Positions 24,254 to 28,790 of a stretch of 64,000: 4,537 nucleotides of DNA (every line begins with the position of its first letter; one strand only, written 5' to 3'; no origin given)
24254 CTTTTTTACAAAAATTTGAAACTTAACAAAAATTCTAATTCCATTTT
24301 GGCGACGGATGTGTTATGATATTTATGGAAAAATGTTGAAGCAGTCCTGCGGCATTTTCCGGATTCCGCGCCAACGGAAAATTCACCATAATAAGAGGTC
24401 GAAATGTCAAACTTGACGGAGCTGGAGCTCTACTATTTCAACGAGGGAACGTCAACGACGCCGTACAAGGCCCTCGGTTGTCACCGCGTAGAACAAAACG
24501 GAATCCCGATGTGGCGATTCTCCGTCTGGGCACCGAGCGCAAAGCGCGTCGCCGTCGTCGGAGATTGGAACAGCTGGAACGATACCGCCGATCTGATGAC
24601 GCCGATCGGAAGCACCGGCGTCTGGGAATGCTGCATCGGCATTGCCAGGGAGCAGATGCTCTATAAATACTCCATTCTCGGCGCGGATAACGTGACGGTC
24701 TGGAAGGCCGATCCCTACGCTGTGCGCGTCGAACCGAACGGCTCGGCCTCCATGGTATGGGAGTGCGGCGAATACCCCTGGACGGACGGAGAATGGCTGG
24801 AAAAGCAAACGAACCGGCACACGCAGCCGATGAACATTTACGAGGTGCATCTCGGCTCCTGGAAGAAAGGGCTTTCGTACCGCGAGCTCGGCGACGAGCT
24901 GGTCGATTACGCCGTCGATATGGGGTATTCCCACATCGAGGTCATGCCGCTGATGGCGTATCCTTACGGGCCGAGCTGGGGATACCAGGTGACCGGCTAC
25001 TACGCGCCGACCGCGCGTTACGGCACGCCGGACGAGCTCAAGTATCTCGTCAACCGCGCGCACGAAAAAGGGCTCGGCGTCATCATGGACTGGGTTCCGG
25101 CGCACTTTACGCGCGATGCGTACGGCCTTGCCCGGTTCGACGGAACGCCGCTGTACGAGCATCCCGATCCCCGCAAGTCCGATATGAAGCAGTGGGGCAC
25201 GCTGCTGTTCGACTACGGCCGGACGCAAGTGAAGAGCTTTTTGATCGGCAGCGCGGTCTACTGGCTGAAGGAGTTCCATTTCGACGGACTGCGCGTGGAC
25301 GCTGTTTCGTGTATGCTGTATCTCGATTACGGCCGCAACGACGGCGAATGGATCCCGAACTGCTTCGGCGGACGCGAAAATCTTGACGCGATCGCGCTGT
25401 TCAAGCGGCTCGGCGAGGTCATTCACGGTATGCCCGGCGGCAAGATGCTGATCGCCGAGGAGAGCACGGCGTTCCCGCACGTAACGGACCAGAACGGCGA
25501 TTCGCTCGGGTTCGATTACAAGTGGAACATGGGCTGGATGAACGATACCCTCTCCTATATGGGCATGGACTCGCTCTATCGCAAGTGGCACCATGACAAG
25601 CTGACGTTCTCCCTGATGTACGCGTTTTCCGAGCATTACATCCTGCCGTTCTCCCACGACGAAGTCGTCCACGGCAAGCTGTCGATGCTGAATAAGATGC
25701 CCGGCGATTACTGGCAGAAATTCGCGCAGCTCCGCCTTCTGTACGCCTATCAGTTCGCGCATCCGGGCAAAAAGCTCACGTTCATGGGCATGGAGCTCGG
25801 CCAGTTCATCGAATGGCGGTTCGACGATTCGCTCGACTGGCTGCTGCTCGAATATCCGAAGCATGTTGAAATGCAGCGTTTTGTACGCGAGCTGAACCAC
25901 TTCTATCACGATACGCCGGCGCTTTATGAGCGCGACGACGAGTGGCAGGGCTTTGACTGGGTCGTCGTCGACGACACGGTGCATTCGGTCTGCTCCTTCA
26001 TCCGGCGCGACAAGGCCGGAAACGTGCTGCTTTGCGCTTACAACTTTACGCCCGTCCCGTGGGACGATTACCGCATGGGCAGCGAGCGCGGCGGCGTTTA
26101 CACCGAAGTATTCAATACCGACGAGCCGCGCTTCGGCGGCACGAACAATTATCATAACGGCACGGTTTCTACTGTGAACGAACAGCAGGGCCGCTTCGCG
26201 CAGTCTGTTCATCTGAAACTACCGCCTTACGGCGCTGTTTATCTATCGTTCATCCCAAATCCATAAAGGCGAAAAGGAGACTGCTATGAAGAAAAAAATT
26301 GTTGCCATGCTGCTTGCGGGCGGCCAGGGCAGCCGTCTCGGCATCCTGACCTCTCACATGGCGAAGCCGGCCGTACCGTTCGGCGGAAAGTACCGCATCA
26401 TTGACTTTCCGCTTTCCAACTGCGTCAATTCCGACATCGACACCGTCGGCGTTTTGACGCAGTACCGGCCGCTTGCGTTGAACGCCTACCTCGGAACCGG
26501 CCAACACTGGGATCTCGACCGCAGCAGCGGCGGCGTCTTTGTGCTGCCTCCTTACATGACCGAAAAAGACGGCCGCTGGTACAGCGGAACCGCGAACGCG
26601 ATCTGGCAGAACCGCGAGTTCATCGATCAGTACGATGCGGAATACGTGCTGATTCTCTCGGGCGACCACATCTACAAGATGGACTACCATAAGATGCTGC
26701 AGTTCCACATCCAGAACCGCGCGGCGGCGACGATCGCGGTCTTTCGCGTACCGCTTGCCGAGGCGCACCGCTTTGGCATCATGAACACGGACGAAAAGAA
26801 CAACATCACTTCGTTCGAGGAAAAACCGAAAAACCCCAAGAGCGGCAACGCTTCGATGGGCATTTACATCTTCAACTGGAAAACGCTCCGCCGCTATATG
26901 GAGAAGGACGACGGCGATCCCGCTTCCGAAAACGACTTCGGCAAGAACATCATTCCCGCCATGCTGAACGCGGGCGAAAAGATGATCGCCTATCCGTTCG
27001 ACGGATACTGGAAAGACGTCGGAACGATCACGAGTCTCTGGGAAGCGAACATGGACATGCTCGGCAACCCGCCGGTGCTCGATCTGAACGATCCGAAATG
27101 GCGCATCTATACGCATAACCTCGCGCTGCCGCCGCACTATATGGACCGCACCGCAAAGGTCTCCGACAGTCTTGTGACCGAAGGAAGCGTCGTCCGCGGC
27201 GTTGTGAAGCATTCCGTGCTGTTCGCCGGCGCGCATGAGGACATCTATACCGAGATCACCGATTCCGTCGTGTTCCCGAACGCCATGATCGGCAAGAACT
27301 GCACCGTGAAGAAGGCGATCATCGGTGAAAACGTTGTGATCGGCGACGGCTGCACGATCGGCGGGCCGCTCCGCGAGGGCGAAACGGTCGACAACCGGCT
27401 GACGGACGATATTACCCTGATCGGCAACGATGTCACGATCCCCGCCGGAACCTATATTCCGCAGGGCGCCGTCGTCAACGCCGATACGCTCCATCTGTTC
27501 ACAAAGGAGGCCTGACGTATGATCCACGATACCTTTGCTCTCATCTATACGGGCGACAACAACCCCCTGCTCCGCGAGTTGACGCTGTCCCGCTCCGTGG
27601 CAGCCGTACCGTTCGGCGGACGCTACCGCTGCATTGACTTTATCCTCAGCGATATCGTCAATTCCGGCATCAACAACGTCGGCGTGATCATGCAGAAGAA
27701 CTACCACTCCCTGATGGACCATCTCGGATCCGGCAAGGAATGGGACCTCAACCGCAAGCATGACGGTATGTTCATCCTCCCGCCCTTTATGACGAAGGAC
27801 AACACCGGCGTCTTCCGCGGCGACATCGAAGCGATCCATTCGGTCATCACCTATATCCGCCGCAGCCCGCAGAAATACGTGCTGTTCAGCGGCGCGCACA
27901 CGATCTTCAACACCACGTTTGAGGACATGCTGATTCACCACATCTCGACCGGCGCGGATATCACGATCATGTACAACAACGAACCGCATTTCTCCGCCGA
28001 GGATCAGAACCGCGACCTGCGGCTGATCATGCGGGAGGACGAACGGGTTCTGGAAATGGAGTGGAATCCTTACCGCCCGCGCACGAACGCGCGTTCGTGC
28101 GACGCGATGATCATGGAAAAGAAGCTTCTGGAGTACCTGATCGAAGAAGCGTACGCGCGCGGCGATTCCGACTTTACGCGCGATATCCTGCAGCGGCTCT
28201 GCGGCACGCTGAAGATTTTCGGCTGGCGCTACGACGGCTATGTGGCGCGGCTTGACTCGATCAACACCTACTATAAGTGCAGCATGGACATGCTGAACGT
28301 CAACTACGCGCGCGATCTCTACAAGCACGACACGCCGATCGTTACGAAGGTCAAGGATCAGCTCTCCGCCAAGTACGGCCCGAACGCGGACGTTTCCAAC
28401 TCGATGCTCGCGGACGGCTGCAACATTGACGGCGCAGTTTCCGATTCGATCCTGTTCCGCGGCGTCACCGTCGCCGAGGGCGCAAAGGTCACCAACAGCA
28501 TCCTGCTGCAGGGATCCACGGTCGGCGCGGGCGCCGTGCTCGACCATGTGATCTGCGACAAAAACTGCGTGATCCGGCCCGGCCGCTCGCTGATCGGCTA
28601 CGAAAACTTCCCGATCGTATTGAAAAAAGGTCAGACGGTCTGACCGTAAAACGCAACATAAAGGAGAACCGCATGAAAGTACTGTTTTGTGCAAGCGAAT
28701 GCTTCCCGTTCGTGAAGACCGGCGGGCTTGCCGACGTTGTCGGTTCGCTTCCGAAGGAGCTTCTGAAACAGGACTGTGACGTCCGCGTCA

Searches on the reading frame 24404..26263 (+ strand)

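Call 96: search_protein_families(library=pfam, proteins=[window:24404-26263:+], max_evalue=0.0001)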
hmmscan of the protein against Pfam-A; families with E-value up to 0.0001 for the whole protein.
window:24404-26263:+ (620 aa): 4 families
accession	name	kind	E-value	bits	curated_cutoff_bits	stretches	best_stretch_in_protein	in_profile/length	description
PF02806.24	Alpha-amylase_C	-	6.2e-20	71.8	21.2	1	519-615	1-93/95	Alpha amylase, C-terminal all-beta domain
PF02922.24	CBM_48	-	5.1e-17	62.4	22.4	1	24-106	2-83/83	Carbohydrate-binding module 48 (Isoamylase N-terminal domain)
PF00128.31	Alpha-amylase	-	1.3e-12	48.2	22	1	167-237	25-94/446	Alpha amylase, catalytic domain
PF22019.2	GlgB_N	-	1.1e-06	29.1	27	1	14-105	10-94/94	alpha-1,4-glucan branching enzyme GlgB, N-terminal domain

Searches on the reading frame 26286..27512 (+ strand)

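Call 96: search_protein_families(library=pfam, proteins=[window:26286-27512:+], max_evalue=0.0001)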
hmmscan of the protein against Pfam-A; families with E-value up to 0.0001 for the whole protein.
window:26286-27512:+ (409 aa): 5 families
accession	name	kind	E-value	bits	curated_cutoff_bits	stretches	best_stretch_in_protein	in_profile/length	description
PF00483.29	NTP_transferase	-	7.3e-69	232.5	21.2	1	7-258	2-242/245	Nucleotidyl transferase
PF24894.1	Hexapep_GlmU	-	2.4e-16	60.2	23.3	1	287-364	11-89/104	GlmU-like, C-terminal hexapeptide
PF00132.30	Hexapep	-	1.7e-09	37.4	27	1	327-360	2-36/36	Bacterial transferase hexapeptide (six repeats)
PF25084.1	LbH_EIF2B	-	6.1e-09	36.3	54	1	296-359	23-88/105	EIF2B subunit epsilon LbH domain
PF25247.1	LbH_GLGC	-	2.6e-07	31.1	27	1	331-389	72-134/135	GLGC left-handed parallel beta-helix domain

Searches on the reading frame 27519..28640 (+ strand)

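Call 96: search_protein_families(library=pfam, proteins=[window:27519-28640:+], max_evalue=0.0001)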
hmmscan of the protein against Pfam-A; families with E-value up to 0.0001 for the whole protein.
window:27519-28640:+ (374 aa): 3 families
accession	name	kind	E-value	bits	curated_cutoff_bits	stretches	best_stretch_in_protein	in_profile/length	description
PF24894.1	Hexapep_GlmU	-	8.6e-16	58.4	23.3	1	289-361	13-85/104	GlmU-like, C-terminal hexapeptide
PF00483.29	NTP_transferase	-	1.2e-12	48.4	21.2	1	18-156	13-139/245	Nucleotidyl transferase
PF25084.1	LbH_EIF2B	-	2.4e-07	31.2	54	1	286-355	30-102/105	EIF2B subunit epsilon LbH domain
